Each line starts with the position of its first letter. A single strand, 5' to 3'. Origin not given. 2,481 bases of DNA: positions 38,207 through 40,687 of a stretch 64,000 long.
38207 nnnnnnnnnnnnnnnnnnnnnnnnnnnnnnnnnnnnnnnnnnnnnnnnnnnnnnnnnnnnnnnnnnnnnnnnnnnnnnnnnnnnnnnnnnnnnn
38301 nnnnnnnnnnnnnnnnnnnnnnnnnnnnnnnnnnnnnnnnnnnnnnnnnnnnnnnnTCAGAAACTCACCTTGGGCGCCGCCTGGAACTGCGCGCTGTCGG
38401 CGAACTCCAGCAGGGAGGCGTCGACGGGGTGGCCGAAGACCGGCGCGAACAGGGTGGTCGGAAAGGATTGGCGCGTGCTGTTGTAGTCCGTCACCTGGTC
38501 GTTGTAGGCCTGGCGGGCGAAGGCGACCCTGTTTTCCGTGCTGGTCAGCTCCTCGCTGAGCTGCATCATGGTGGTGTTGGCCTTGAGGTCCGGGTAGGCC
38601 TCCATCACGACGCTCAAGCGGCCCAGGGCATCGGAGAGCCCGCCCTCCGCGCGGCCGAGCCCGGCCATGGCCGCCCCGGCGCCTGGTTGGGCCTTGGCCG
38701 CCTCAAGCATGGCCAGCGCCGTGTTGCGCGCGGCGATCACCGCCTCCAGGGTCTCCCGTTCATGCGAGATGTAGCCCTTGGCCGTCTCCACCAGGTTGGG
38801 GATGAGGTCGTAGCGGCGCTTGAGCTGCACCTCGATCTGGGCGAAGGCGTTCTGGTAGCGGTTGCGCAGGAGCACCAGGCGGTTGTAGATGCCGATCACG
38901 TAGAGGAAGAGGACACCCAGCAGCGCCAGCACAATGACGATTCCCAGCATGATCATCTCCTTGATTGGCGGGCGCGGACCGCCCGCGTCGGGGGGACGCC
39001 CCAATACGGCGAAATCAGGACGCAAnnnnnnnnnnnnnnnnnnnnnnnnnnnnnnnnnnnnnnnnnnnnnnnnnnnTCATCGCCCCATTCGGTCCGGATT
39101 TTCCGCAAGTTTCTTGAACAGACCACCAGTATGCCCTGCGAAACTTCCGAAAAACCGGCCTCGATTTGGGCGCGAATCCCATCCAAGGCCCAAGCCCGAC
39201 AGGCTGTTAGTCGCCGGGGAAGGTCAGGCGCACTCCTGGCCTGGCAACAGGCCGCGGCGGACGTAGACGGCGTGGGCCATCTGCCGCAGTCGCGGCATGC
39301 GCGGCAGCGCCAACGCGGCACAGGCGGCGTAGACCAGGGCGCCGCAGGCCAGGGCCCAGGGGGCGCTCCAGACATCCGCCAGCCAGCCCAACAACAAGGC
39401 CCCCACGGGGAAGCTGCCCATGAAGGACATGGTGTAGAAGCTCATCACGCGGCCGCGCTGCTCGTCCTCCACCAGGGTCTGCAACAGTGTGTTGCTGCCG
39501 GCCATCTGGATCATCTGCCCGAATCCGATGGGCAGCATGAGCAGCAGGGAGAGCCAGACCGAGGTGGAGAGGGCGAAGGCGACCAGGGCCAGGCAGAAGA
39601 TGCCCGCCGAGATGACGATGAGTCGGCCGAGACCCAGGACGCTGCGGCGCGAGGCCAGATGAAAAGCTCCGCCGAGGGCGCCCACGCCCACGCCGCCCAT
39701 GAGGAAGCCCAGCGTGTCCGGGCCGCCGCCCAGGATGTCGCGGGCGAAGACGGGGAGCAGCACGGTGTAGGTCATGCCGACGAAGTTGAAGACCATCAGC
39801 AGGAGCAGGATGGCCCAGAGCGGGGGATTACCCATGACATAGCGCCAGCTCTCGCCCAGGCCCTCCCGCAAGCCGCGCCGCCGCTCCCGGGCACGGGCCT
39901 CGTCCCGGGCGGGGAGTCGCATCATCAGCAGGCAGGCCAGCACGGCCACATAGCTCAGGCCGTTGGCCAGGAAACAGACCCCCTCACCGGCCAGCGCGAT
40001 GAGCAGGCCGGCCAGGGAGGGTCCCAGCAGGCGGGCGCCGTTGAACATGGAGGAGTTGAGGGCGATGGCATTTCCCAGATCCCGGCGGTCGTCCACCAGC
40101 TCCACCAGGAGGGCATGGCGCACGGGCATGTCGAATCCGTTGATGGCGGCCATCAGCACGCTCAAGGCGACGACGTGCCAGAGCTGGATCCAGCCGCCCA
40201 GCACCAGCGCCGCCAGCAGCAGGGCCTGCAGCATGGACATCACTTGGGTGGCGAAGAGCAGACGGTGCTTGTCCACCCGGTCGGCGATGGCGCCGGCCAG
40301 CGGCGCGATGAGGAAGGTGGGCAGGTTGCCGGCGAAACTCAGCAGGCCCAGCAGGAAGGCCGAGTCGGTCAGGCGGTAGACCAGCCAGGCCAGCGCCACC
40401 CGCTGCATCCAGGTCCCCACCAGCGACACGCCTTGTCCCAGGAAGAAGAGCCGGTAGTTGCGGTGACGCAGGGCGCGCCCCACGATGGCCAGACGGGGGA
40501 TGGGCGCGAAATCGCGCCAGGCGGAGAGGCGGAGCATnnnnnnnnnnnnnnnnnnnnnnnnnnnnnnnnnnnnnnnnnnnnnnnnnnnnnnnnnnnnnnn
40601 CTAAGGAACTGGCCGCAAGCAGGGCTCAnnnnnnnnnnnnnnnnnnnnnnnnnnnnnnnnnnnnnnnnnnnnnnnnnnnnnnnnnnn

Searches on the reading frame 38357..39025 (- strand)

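Call 28: search_protein_families(library=pfam, proteins=[window:38357-39025:-], max_evalue=0.0001)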
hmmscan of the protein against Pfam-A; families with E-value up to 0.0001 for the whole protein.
window:38357-39025:- (222 aa): 1 family
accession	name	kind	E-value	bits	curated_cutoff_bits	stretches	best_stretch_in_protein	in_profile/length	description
PF04011.17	LemA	-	1.5e-51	174.6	26.2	1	60-222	1-149/149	LemA family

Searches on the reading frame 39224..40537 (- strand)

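Call 28: search_protein_families(library=pfam, proteins=[window:39224-40537:-], max_evalue=0.0001)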
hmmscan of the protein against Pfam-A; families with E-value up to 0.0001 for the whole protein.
window:39224-40537:- (437 aa): 3 families
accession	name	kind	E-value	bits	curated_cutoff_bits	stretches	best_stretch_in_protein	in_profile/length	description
PF05977.19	MFS_3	-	3.1e-65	221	27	1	23-415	7-396/524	Transmembrane secretion effector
PF07690.21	MFS_1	-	2.3e-39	135.7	33.4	2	32-292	2-253/347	Major Facilitator Superfamily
PF13347.12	MFS_2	-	8.2e-10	38.2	27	1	18-184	216-385/427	MFS/sugar transport protein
